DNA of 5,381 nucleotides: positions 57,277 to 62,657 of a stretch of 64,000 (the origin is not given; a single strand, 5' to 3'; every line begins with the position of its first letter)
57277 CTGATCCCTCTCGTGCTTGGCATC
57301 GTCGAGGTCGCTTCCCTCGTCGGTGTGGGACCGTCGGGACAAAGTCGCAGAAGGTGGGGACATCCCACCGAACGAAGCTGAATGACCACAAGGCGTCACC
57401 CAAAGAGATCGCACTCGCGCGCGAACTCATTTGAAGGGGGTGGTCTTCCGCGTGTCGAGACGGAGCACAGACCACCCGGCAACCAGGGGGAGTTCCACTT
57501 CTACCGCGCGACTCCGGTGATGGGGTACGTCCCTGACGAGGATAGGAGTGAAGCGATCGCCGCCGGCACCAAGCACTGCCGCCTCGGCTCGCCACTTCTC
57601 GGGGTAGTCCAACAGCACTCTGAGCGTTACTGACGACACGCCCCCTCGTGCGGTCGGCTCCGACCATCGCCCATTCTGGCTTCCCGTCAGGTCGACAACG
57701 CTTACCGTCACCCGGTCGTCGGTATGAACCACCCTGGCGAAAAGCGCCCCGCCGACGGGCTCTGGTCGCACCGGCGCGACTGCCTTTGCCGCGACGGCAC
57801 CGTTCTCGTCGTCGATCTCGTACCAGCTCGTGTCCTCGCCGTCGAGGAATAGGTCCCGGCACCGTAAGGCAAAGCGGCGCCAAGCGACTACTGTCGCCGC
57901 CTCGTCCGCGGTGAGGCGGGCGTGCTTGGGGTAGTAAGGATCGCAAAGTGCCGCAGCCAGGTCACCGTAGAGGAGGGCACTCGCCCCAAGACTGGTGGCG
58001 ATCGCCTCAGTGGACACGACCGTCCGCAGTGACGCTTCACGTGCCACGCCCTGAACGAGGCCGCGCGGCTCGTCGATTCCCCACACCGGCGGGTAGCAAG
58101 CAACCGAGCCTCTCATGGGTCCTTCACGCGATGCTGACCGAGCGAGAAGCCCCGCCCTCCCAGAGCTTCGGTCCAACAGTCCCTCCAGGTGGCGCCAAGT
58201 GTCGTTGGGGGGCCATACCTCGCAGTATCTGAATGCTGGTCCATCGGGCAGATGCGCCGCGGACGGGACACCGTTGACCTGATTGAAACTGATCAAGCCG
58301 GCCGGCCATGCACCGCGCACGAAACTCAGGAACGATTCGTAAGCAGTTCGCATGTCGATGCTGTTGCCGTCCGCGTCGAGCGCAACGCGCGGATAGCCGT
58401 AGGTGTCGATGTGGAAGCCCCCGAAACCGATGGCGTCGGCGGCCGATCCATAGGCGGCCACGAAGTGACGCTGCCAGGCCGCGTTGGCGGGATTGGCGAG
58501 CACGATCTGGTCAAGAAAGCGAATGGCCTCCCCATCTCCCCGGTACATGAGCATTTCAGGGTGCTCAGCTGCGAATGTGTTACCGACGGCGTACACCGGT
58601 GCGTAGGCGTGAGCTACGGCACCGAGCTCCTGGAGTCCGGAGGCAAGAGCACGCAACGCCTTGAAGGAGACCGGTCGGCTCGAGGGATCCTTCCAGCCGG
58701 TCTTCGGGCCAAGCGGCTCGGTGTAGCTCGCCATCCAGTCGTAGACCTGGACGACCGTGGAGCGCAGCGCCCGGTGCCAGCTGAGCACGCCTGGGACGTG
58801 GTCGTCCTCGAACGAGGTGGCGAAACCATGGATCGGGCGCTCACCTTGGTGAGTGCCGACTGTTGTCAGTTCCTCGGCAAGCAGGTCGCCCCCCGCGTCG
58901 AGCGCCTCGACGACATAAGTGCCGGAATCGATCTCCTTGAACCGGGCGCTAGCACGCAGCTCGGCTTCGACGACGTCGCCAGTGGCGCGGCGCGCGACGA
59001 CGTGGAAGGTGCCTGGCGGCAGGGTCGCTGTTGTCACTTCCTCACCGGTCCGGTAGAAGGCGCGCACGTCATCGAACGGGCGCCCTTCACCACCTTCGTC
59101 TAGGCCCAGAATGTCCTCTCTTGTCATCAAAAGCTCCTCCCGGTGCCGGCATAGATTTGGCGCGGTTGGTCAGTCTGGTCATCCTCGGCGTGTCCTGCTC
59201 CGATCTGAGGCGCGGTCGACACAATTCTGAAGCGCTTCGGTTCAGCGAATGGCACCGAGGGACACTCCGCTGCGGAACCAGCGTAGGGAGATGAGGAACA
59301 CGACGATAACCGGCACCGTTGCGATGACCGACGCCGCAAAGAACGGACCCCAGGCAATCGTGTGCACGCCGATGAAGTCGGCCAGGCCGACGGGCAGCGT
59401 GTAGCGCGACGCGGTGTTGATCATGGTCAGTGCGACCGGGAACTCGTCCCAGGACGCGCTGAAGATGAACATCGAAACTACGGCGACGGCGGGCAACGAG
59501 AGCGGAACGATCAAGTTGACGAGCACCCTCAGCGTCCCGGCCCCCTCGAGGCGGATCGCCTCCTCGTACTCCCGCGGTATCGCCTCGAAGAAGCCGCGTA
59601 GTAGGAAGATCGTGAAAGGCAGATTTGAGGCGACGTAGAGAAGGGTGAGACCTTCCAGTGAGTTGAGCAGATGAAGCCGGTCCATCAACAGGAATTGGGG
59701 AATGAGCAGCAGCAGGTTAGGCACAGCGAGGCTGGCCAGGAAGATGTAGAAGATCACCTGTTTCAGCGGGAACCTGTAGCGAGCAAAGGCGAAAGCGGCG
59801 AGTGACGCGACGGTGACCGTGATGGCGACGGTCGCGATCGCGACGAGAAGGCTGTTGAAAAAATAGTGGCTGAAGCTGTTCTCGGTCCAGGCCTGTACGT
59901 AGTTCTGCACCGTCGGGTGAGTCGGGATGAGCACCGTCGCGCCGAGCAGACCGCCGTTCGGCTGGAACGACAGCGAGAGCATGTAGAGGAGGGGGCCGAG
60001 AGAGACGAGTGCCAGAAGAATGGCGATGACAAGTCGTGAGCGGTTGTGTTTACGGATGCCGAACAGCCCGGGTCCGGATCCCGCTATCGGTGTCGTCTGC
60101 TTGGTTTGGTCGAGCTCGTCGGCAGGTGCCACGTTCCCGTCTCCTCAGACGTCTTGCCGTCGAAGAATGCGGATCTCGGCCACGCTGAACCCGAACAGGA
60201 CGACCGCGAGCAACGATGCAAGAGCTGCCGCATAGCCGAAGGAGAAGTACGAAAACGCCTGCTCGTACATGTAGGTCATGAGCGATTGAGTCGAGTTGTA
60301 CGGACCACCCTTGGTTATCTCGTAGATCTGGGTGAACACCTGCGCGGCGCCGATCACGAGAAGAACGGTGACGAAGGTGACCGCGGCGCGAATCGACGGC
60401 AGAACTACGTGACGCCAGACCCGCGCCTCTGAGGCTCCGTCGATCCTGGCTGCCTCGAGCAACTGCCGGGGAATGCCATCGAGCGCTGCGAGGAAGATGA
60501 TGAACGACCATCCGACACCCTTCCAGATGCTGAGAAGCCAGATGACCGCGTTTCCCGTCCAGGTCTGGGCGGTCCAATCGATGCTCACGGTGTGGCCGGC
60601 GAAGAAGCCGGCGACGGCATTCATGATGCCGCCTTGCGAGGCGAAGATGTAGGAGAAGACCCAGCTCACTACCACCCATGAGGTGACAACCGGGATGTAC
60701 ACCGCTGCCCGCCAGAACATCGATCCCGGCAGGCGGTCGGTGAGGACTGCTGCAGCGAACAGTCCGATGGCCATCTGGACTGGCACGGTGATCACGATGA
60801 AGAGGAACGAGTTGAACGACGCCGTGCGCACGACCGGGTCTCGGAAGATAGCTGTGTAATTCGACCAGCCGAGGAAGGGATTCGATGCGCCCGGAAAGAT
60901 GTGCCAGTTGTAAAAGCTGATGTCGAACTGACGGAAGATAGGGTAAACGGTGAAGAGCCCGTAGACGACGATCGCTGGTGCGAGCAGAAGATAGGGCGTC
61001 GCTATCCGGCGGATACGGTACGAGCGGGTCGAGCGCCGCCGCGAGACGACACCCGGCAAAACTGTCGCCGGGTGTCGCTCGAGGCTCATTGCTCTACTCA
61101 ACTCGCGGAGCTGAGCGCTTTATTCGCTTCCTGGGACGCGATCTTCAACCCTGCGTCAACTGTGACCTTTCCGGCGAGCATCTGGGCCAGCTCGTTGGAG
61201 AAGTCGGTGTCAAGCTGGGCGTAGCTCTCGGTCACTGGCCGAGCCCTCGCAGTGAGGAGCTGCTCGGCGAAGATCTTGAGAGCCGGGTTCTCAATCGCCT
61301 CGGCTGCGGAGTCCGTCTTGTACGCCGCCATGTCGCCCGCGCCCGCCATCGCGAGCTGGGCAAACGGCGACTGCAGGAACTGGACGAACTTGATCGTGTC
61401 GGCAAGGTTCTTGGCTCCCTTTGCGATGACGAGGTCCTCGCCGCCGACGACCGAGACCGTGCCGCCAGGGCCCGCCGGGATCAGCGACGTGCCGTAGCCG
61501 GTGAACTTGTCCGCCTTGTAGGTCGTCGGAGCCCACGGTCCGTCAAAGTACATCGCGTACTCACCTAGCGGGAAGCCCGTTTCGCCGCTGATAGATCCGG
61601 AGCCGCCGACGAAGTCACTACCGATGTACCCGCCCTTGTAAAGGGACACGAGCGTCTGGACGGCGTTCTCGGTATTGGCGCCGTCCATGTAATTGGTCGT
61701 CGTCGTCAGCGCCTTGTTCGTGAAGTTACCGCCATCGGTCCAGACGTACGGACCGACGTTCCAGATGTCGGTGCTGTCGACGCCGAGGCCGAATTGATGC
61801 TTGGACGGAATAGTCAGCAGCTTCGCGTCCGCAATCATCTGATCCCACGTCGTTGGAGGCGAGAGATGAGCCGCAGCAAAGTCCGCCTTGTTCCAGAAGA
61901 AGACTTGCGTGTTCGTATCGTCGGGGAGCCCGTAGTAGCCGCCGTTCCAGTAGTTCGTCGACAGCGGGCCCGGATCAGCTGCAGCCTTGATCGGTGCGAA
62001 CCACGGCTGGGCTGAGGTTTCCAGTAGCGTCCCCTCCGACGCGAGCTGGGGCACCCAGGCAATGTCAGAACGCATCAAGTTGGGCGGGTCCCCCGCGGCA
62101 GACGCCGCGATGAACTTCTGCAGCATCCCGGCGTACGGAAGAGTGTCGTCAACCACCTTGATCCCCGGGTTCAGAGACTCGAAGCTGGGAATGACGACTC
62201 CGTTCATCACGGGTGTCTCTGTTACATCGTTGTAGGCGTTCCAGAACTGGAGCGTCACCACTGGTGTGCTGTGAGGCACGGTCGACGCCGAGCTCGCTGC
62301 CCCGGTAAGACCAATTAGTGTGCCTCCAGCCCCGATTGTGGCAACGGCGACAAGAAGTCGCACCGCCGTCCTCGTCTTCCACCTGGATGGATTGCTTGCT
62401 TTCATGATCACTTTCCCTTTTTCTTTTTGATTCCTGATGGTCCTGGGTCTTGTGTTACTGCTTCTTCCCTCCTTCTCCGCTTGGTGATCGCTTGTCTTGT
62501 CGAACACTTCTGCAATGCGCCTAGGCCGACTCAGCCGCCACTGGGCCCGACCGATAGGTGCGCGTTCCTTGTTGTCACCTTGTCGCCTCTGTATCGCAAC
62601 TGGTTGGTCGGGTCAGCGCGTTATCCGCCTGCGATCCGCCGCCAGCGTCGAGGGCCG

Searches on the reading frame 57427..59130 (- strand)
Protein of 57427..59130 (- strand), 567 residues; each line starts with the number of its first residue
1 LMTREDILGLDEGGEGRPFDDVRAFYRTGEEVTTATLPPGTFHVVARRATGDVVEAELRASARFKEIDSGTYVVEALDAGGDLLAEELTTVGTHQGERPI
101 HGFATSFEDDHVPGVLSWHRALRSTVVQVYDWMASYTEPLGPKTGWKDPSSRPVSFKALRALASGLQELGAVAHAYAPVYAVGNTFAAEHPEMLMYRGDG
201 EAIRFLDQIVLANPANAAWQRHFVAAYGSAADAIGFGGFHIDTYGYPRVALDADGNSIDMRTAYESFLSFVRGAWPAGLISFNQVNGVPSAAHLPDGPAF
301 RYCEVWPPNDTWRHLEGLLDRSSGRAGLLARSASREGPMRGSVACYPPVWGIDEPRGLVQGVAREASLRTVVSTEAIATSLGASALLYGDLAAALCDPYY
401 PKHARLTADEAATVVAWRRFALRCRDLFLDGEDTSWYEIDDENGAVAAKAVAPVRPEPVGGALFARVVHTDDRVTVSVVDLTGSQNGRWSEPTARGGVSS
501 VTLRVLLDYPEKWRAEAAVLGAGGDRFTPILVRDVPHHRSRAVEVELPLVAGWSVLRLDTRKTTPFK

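Call 75: search_protein_families(library=pfam, proteins=[window:57427-59130:-], max_evalue=0.0001)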
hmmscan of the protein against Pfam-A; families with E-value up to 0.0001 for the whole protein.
window:57427-59130:- (567 aa): 1 family
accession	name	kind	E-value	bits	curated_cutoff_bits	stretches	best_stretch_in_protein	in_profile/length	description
PF13199.12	Glyco_hydro_66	-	1.7e-42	146.3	23.7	1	70-493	63-479/546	Glycosyl hydrolase family 66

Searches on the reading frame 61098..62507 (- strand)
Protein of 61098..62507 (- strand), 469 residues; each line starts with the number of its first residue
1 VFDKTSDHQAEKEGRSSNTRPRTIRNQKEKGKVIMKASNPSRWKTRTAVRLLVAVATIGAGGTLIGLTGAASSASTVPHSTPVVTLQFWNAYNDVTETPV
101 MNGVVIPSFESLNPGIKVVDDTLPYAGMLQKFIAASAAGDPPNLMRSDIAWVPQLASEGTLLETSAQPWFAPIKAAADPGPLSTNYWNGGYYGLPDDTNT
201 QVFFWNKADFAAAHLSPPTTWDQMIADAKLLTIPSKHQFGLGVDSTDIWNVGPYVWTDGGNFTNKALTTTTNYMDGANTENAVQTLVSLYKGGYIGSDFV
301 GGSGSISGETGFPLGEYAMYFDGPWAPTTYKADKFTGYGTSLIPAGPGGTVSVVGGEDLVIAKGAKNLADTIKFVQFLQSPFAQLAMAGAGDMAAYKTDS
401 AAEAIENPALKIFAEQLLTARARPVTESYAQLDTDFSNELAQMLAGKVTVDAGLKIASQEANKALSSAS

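Call 75: search_protein_families(library=pfam, proteins=[window:61098-62507:-], max_evalue=0.0001)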
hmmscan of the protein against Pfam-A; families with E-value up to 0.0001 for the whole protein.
window:61098-62507:- (469 aa): 1 family
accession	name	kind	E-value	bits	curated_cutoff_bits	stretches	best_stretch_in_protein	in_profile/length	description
PF01547.30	SBP_bac_1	-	2.8e-29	103.5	26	1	100-382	9-304/307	Bacterial extracellular solute-binding protein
